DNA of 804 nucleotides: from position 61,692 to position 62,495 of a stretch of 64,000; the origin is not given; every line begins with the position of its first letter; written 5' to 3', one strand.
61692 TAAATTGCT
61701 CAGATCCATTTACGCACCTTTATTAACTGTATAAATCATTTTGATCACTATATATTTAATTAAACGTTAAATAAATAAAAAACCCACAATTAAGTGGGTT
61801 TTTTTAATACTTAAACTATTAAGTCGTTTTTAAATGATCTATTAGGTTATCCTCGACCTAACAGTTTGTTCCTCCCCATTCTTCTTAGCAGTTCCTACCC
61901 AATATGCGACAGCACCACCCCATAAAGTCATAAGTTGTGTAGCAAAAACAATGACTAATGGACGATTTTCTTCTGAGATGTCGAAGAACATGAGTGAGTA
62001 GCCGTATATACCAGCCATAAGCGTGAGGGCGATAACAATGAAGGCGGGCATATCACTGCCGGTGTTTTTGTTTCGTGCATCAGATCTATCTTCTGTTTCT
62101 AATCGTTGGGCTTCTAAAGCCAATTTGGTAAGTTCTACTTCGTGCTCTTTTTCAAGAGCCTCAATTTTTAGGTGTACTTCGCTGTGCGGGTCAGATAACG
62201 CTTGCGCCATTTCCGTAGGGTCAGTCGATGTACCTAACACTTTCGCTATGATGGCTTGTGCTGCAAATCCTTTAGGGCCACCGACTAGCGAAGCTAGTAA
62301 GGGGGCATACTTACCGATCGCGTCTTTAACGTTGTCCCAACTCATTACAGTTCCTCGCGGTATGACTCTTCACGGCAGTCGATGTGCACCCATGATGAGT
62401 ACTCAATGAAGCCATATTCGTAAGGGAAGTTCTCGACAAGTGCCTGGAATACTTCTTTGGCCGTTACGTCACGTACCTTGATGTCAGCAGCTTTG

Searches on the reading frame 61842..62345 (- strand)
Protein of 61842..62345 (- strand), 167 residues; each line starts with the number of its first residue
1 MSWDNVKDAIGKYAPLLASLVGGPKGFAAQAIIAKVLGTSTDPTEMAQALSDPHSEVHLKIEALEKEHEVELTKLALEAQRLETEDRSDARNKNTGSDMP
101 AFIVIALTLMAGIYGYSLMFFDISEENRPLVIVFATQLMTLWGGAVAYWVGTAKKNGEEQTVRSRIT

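Call 78: find_encoding_contigs(protein=window:61842-62345:-, flank=10000, max_places=3)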
Protein window:61842-62345:- (167 aa): 6 contigs read that carry it; 3 places shown.
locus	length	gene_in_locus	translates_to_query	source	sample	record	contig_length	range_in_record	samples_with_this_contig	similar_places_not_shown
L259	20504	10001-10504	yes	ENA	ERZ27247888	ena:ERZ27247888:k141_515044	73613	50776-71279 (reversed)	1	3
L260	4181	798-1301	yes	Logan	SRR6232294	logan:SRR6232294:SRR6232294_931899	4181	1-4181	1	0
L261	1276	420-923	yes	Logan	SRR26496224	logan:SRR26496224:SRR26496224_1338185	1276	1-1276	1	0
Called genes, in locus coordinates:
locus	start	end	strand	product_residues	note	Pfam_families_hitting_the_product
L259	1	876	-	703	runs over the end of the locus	PF23899:SU10_portal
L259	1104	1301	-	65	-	-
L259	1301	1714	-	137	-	-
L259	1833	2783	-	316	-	-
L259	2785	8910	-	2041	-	PF01391:Collagen (faint), PF24168:PB4_spike, PF13884:Peptidase_S74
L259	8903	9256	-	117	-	-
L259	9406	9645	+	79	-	PF00462:Glutaredoxin, PF13417:GST_N_3 (weak)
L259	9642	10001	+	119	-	PF08291:Peptidase_M15_3, PF05951:Peptidase_M15_2 (weak)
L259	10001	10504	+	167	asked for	-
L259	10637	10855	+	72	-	-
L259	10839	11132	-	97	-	PF05106:Phage_holin_3_1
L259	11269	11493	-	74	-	-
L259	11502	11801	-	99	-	-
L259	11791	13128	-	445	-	PF13385:Laminin_G_3 (faint)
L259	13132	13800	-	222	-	-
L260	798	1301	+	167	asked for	-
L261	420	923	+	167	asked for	-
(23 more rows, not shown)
